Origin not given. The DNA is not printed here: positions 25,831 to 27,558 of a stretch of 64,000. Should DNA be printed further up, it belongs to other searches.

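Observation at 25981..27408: Isopeptide-pilin-type protein that pairs a SipW-type N-terminus with a sortase-signal-like C-terminus lacking LPXTG, and no sortase nearby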

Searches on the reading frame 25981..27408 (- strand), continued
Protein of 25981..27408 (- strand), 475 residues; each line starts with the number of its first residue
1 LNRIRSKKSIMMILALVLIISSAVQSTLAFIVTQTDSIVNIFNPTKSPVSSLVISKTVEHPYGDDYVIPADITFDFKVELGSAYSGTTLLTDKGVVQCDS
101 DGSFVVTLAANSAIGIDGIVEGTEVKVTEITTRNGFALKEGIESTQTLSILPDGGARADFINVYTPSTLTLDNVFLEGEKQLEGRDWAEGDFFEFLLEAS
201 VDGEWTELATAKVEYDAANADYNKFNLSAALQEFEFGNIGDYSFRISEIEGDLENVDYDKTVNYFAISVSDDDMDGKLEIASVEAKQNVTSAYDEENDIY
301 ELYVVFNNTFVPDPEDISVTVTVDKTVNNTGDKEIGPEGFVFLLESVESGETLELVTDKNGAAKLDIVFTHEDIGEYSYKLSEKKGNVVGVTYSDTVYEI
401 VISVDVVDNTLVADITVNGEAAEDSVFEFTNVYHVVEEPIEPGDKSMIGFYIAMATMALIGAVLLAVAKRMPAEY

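Call 19: find_related_loci(query=A1, collection=genome_contigs, flank=10000)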
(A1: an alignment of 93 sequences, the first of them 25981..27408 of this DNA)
Query A1 (475 aa) in genome_contigs; peptide patterns used: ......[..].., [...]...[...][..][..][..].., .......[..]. (x = any residue, [..] = any of these).
259 stretches matched a pattern; 118 encode a relative of the query (tblastn E <= 1e-3); the best 80 are kept; 80 distinct loci.
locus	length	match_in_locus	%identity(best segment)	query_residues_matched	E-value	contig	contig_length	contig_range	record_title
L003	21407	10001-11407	48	1-470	2e-131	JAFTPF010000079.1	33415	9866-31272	MAG: Clostridia bacterium isolate RGIG4024 Roe_deer_Cecum-5__c315714, whole genome shotgun sequence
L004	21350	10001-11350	48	1-451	1e-124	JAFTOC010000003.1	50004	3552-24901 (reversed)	MAG: Clostridia bacterium isolate RGIG3995 Roe_deer_Cecum-4__c1090, whole genome shotgun sequence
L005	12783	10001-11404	45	12-470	3e-123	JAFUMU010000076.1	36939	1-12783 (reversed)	MAG: Clostridia bacterium isolate RGIG4637 Roe_deer_Rectum-4__c516158, whole genome shotgun sequence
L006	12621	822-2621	47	8-474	2e-121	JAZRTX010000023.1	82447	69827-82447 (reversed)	MAG: Clostridia bacterium isolate T1900045338_YK20190027.MAGScoT_cleanbin_000011 SGB_6637_k141_2412219, whole genome sho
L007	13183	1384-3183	46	8-474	2e-119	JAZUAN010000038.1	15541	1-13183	MAG: Acutalibacteraceae bacterium isolate T1900045320_YK20190009.MAGScoT_cleanbin_000004 SGB_6345_k141_1617769, whole ge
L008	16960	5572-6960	44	8-470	1e-117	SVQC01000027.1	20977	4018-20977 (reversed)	MAG: Oscillospiraceae bacterium isolate SIG607 NODE_4263_length_20977_cov_4.843445, whole genome shotgun sequence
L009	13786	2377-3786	44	4-470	9e-117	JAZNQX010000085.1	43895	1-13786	MAG: Acutalibacteraceae bacterium isolate T1900044822_TS20190288.MAGScoT_cleanbin_000017 SGB_2848_k141_942789, whole gen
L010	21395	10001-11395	42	8-470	3e-116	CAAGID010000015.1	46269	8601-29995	MAG TPA_asm: Clostridia bacterium, isolate HGM11321, WGS project CAAGID010000000 data, contig: SRS476288_58_k119_131608,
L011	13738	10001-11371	44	1-442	1e-116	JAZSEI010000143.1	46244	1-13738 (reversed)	MAG: Acutalibacteraceae bacterium isolate T1900044591_TS20190057.MAGScoT_cleanbin_000007 SGB_633_k141_1306172, whole gen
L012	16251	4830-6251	42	4-470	2e-114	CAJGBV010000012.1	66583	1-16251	MAG: Clostridiaceae bacterium isolate MAG15 genome assembly, contig: k141_3053175_length_66583_cov_12.0892, whole genome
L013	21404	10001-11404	42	8-470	3e-114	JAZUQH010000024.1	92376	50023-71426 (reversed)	MAG: Acutalibacteraceae bacterium isolate T1900044860_TS20190326.MAGScoT_cleanbin_000003 SGB_3093_k141_2131414, whole ge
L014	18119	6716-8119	42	8-470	1e-113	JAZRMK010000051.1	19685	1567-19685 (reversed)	MAG: Acutalibacteraceae bacterium isolate T1900045425_YK20190116.MAGScoT_cleanbin_000009 SGB_7064_k141_2494872, whole ge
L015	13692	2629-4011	43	4-463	5e-113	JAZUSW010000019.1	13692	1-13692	MAG: Acutalibacteraceae bacterium isolate T1900044841_TS20190307.MAGScoT_cleanbin_000101 SGB_2947_k141_2320702, whole ge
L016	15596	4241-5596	44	21-467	5e-113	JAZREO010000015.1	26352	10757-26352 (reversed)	MAG: Eubacteriales bacterium isolate T1900045499_YK20190193.MAGScoT_cleanbin_000006 SGB_7474_k141_1730214, whole genome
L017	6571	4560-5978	42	3-470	1e-112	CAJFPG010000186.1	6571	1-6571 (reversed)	Candidatus Geddesella stercoravicola isolate Coassembly_mag_563 genome assembly, contig: MAGpy_11413_min2k_bin_563_fak87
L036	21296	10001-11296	46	45-470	9e-104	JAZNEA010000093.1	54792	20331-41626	MAG: Clostridia bacterium isolate T1900044724_TS20190190.MAGScoT_cleanbin_000004 SGB_1923_k141_383884, whole genome shot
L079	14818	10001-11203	32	49-433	3e-35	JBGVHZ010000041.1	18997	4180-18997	MAG: Faecousia sp. isolate fecal_MAG_331 fecal_MAG_331_contig_0041, whole genome shotgun sequence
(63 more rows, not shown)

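Call 23: predict_structure(alignment_id=A1)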
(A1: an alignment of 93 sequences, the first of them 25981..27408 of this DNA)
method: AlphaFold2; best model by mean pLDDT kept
length: 475 residues; sequences in the alignment: 93
mean_pLDDT: 88.2   pTM: 0.62
mean pLDDT of the five models: 88.2, 87.8, 87.6, 85.6, 85.4
residues with pLDDT >= 90: 329; 70-90: 96; 50-70: 31; < 50: 19
segments of 3 or more residues with pLDDT < 50: 35-47, 441-444
pLDDT, mean of each block of 10 residues (from residue 1): 64 83 64 49 48 92 81 95 94 94 95 93 95 89 94 85 92 95 94 98 96 97 97 92 97 92 96 91 94 95 96 91 95 92 95 95 95 94 92 95 90 94 91 77 60 86 82 54
secondary structure, 60 per line:
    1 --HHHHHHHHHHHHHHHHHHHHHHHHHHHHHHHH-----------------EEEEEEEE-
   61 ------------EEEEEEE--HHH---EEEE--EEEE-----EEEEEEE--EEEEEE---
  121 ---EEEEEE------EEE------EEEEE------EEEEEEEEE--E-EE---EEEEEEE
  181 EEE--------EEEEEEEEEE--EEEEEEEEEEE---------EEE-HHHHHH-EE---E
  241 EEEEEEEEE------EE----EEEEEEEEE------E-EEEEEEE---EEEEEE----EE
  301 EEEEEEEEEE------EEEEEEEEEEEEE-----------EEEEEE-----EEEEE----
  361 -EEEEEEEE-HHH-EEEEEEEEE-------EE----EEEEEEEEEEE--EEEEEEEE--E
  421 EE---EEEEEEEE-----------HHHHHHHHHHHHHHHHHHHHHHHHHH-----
elements in order: H3-34 E52-59 E73-79 E88-91 E94-97 E103-109 E112-117 E124-129 E136-138 E145-149 E156-164 E174-183 E192-201 E204-214 E224-226 H228-233 E240-249 E262-270 E279-285 E289-294 E299-310 E317-329 E341-346 E352-356 E362-369 E375-383 E397-407 E410-417 E420-422 E426-433 H445-470

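Call 33: fold_search(model_id=the predicted structure, library=pdb)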
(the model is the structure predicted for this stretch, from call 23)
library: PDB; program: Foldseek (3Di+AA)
matches with E <= 10: 1227; with E <= 0.001: 115
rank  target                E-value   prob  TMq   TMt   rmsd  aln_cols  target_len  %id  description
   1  8f70                  5.5e-13  1.00  0.24  0.21  15.6       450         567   16  Identification of an Immunodominant region on a Group A Streptococcus T-antigen Reveals Temperature-Dependent Motion in  (released 2023-03-08)
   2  6m3y                  2.2e-12  1.00  0.16  0.11  20.7       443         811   12  Crystal structure of pilus adhesin, SpaC from Lactobacillus rhamnosus GG - open conformation (released 2020-07-29)
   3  6m48_A                4.1e-11  1.00  0.16  0.10  19.8       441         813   12  Crystal structure of pilus adhesin, SpaC from Lactobacillus rhamnosus GG - P21212 form (released 2020-07-29)
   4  7w6b                  6.0e-11  1.00  0.15  0.10  20.1       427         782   11  Crystal Structure of PitA from pilus islet-2 of Streptococcus oralis (released 2022-06-01)
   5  7vcr_B                2.2e-10  1.00  0.15  0.16  18.5       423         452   11  Crystal Structure of PitA fragment from pilus islet-2 of Streptococcus oralis (released 2022-06-01)
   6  7vcn_B                1.0e-09  1.00  0.15  0.16  18.3       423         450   11  Crystal Structure of PitA fragment from pilus islet-2 of Streptococcus oralis with Tb-Xo4 (released 2022-07-13)
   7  6m48_B                1.6e-09  1.00  0.16  0.11  19.7       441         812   11  Crystal structure of pilus adhesin, SpaC from Lactobacillus rhamnosus GG - P21212 form (released 2020-07-29)
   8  6fwv_B                8.1e-09  1.00  0.14  0.13  19.6       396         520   13  The Bacillus anthracis TIE protein (released 2018-08-08)
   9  6bbt_A                9.0e-09  1.00  0.20  0.34  15.7       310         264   18  Structure of the major pilin protein (T-13) from Streptococcus pyogenes serotype GAS131465 (released 2018-10-24)
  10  7w7i_B                1.0e-08  1.00  0.23  0.30  14.0       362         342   15  Crystal Structure of shaft pilin PitB from pilus islet-2 of Streptococcus oralis (released 2022-06-01)
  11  6fwv_A                1.0e-08  1.00  0.14  0.13  19.1       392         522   12  The Bacillus anthracis TIE protein (released 2018-08-08)
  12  6bbt_B                1.2e-08  1.00  0.20  0.33  15.8       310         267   18  Structure of the major pilin protein (T-13) from Streptococcus pyogenes serotype GAS131465 (released 2018-10-24)
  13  7w7i_C                2.1e-08  1.00  0.23  0.30  14.1       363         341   14  Crystal Structure of shaft pilin PitB from pilus islet-2 of Streptococcus oralis (released 2022-06-01)
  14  4oq1                  2.5e-08  1.00  0.16  0.22  19.5       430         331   11  Structure of the Streptococcal ancillary pilin (released 2014-04-23)
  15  7w7i_G                2.6e-08  1.00  0.22  0.29  13.7       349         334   15  Crystal Structure of shaft pilin PitB from pilus islet-2 of Streptococcus oralis (released 2022-06-01)
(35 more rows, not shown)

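Call 47: search_solved_structures(query=A1, max_evalue=0.01, show_alignments=4)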
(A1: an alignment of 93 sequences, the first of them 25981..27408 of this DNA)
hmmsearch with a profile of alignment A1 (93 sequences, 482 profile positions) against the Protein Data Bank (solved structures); distinct sequences matched with E-value up to 0.01: 7.
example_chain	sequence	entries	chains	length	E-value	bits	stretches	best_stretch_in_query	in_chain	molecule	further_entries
8f70_A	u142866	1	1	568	1.4e-13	53.5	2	358-451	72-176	T18.1 Major pilin backbone protein T-antigen,Major pilin backbone protein T-antigen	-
5ttd_A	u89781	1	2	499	4.3e-09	38.7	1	317-435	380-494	Maltose-binding periplasmic protein,Pilin isopeptide linkage domain protein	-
6n0a_A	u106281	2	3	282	1.8e-07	33.4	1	358-452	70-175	Major pilin backbone protein T-antigen | T18.1 Major pilin backbone protein T-antigen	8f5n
8k6t_A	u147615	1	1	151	2.6e-07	32.9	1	326-423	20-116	FctB3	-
3klq_A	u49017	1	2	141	3.5e-07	32.4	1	326-422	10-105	Putative pilus anchoring protein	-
6bbt_A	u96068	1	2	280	4.2e-06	28.8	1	352-450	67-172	Major pilin backbone protein T-antigen, T13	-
6bbw_A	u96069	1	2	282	0.0002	23.3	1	211-384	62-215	Major pilin backbone protein T-antigen, T3.2.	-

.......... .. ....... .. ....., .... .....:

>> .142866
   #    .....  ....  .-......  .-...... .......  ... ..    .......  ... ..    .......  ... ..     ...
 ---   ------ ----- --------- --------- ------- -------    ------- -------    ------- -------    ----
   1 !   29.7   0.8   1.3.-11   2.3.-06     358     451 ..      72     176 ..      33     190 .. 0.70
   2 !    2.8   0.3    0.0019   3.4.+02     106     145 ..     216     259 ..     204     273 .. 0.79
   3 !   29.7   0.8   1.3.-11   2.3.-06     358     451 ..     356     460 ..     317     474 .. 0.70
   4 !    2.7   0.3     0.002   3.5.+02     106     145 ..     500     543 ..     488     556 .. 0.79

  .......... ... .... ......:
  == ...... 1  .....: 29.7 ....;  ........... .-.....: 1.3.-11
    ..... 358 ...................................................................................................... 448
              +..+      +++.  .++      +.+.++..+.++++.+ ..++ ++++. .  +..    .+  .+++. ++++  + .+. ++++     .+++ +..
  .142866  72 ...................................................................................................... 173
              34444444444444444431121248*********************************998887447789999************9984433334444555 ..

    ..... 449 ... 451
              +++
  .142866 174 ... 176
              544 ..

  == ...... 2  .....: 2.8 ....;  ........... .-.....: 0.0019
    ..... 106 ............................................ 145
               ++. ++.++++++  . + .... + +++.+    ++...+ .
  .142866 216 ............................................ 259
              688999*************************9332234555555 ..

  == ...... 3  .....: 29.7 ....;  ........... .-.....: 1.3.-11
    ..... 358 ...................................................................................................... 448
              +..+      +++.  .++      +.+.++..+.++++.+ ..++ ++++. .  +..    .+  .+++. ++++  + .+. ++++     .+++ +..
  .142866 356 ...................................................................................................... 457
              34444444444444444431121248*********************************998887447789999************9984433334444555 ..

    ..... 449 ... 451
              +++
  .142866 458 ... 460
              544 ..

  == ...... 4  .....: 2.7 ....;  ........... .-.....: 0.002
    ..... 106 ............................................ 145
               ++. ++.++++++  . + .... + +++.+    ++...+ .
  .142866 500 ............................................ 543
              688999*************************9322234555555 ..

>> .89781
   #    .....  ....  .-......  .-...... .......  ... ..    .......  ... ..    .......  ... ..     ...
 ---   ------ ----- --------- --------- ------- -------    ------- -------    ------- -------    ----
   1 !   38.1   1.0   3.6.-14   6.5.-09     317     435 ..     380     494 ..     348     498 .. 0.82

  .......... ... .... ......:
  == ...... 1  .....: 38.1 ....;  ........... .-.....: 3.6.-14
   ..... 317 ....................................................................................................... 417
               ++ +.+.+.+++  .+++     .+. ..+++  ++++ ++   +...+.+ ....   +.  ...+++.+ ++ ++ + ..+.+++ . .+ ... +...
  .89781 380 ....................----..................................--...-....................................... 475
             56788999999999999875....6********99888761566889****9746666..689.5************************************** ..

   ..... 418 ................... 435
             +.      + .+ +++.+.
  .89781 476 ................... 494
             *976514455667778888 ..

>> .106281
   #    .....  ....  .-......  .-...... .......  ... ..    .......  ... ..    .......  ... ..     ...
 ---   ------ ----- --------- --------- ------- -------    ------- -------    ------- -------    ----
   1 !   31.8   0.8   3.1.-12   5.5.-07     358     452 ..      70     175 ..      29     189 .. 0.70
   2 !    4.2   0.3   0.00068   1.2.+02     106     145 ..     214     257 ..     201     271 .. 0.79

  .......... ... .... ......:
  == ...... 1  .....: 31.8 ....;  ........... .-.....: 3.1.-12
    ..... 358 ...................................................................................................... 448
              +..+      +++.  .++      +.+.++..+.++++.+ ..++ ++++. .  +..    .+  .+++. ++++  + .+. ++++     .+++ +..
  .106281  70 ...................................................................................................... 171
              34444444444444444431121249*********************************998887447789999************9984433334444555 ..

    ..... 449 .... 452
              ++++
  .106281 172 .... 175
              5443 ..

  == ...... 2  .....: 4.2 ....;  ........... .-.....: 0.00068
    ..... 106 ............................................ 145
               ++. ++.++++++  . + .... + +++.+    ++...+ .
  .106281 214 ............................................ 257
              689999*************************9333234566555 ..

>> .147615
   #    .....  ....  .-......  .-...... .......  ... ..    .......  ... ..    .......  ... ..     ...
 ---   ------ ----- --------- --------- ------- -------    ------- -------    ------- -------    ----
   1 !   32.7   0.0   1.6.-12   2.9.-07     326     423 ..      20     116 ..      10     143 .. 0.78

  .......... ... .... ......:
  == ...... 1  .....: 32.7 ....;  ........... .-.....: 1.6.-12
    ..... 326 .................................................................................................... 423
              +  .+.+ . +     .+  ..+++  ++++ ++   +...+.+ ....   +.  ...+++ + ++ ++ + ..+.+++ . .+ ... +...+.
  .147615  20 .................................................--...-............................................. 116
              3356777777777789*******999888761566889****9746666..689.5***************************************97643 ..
